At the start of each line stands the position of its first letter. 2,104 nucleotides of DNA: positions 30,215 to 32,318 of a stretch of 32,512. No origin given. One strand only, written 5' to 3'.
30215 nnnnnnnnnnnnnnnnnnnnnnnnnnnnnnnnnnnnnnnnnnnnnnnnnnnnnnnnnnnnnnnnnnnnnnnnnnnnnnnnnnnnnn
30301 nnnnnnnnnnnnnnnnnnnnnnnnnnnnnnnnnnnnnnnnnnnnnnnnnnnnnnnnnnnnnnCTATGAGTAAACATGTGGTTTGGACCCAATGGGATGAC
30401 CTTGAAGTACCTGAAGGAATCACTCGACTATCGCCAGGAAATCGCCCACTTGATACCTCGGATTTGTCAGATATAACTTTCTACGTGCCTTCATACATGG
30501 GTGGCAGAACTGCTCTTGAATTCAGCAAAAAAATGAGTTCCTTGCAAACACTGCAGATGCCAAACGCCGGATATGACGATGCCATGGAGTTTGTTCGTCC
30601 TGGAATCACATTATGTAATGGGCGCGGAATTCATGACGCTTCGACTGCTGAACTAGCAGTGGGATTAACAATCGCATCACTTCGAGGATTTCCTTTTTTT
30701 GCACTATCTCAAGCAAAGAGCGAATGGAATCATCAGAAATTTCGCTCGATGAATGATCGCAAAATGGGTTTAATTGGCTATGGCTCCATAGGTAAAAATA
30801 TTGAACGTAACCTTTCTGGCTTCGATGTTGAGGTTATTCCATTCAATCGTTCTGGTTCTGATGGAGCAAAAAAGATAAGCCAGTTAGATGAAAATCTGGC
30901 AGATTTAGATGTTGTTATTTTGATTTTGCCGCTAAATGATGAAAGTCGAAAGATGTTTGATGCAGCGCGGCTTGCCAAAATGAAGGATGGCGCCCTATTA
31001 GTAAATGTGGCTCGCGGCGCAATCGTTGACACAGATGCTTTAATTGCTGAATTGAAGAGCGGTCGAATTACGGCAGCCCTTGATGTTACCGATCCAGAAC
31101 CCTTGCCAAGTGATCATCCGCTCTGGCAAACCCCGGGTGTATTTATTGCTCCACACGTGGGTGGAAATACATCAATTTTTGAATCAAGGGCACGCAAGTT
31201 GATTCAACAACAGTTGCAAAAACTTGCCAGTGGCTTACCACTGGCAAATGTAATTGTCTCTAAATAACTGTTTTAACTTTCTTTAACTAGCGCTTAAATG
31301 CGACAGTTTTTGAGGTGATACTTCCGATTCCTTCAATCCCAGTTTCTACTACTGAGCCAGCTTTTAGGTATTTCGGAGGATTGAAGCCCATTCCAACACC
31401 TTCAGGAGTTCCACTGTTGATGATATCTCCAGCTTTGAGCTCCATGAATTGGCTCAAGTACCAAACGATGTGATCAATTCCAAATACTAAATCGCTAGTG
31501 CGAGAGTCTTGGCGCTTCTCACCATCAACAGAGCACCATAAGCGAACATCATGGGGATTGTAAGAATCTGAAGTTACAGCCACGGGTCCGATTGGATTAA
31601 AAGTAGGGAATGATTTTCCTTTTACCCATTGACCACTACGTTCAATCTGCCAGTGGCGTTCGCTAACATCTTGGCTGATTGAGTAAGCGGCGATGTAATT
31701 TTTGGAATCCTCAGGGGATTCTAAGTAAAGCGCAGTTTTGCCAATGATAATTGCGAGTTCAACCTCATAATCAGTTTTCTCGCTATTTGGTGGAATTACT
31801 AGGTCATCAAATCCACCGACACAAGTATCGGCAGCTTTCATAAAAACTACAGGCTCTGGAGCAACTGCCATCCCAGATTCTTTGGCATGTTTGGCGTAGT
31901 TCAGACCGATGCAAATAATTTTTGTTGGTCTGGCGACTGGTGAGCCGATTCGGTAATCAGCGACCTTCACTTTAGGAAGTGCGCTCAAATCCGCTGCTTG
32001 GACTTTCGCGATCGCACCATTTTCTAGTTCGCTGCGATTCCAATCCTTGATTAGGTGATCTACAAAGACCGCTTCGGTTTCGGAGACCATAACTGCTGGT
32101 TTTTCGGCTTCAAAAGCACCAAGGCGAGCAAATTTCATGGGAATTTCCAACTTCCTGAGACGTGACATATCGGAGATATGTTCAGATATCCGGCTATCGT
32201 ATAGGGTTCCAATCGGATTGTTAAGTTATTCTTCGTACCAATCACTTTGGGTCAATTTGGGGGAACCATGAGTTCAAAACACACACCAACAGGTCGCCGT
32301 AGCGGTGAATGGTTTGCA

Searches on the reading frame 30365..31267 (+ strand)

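Call 4: search_protein_families(library=pfam, proteins=[window:30365-31267:+], max_evalue=0.01)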
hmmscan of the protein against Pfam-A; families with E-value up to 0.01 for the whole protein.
window:30365-31267:+ (300 aa): 3 families
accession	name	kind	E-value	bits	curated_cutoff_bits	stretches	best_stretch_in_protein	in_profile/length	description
PF02826.25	2-Hacid_dh_C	-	1e-48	165.5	25.1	1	100-266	2-178/178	D-isomer specific 2-hydroxyacid dehydrogenase, NAD binding domain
PF03446.21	NAD_binding_2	-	1.1e-05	26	21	1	133-235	1-112/161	NAD binding domain of 6-phosphogluconate dehydrogenase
PF07991.19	KARI_N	-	0.0014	18.7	20.6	1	129-213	2-92/165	Acetohydroxy acid isomeroreductase, NADPH-binding domain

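Call 5: search_protein_families(library=ncbifam, proteins=[window:30365-31267:+], max_evalue=0.01)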
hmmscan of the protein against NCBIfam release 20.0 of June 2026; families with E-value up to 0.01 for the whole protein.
window:30365-31267:+ (300 aa): 24 families
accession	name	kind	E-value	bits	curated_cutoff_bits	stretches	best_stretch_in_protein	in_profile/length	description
NF041369.1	Dhydh_Halo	equivalog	2.6e-47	161.5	400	1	64-298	60-305/305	D-2-hydroxyacid dehydrogenase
TIGR01327.1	PGDH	equivalog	1.1e-37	130.1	454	1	78-297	83-310/525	phosphoglycerate dehydrogenase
NF009714.1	PRK13243.1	equivalog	1.6e-32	113.2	455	1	64-288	72-313/332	glyoxylate reductase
NF008759.0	PRK11790.1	equivalog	1.2e-29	103.2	404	1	91-282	110-311/410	phosphoglycerate dehydrogenase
NF005750.0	PRK07574.1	equivalog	2.7e-27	95.8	329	1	79-289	136-358/386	NAD-dependent formate dehydrogenase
NF011938.0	PRK15409.1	equivalog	2.8e-27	95.6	492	1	129-270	143-291/324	glyoxylate/hydroxypyruvate reductase GhrB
NF005069.0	PRK06487.1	equivalog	9.7e-27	93.8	448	1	78-284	90-303/320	2-hydroxyacid dehydrogenase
NF006263.0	PRK08410.1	equivalog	1.4e-26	93.6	389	1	124-269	138-288/311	D-2-hydroxyacid dehydrogenase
NF000492.1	vanH_gen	exception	2.5e-24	85.9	540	1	93-245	101-255/312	D-lactate dehydrogenase VanH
NF012013.0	PRK15469.1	equivalog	4.3e-23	81.8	403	1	95-292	100-301/312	glyoxylate/hydroxypyruvate reductase GhrA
NF000004.1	vanH-D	exception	1.7e-20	73.4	550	1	93-245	107-261/323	D-lactate dehydrogenase VanH-D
NF005027.0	PRK06436.1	equivalog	9.1e-20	71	261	1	75-270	66-261/303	2-hydroxyacid dehydrogenase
NF000371.1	vanH_Agroup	exception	1.5e-19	70.4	700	1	93-244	106-259/322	VanH-A/VanH-Pt family D-lactate dehydrogenase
NF000128.1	vanH-Sc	exception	2.3e-19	69.7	650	1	124-244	154-274/337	D-lactate dehydrogenase VanH-Sc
NF005387.0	PRK06932.1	equivalog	2.8e-19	69.2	492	1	81-267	89-289/314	2-hydroxyacid dehydrogenase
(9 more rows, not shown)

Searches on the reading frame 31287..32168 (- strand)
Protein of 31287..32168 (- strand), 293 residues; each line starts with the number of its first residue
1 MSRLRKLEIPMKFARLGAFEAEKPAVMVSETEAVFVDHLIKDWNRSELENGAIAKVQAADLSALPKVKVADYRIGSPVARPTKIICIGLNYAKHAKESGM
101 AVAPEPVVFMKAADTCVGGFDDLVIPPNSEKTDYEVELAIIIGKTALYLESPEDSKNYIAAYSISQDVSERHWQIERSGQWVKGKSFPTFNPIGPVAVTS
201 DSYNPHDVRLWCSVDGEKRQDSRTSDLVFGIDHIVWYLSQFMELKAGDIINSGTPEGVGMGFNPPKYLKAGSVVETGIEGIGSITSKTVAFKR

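Call 7: search_protein_families(library=pfam, proteins=[window:31287-32168:-], max_evalue=0.01)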
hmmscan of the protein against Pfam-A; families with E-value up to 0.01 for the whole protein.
window:31287-32168:- (293 aa): 1 family
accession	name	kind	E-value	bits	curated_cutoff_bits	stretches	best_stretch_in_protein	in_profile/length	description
PF01557.24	FAA_hydrolase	-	2.5e-62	210.7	23.9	1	83-286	1-211/214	Fumarylacetoacetate (FAA) hydrolase C-terminal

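Call 27: search_protein_families(library=ncbifam, proteins=[window:31287-32168:-], max_evalue=0.00001)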
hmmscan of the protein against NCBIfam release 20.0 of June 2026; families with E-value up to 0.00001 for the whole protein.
window:31287-32168:- (293 aa): 6 families
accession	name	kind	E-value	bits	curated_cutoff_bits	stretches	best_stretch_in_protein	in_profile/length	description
NF053535.1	DhyDRhmHlse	equivalog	1.2e-73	247.9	500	1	11-292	1-282/284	2,4-didehydro-3-deoxy-L-rhamnonate hydrolase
TIGR02303.1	HpaG-C-term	equivalog_domain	3.1e-40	138.2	276.4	1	76-287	38-241/245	4-hydroxyphenylacetate degradation bifunctional isomerase/decarboxylase, C-terminal subunit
NF007967.0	PRK10691.1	equivalog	2.2e-34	118.8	201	1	82-259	17-197/219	fumarylacetoacetate hydrolase family protein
NF011750.0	PRK15203.1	equivalog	4.4e-34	118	811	1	48-289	183-423/429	4-hydroxyphenylacetate degradation bifunctional isomerase/decarboxylase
NF009399.0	PRK12764.1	equivalog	2.4e-29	102.7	444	1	78-260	18-198/501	fumarylacetoacetate hydrolase family protein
TIGR02305.1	HpaG-N-term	equivalog_domain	3.5e-19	69.1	228.65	1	104-286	31-203/205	4-hydroxyphenylacetate degradation bifunctional isomerase/decarboxylase, N-terminal subunit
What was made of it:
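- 31287..32168 (-): FAH-family hydrolase, a candidate 2,4-diketo-3-deoxy-fuconate/rhamnonate hydrolase. NF053535 scores 248 bits, below its cut-off of 500 (call 27).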
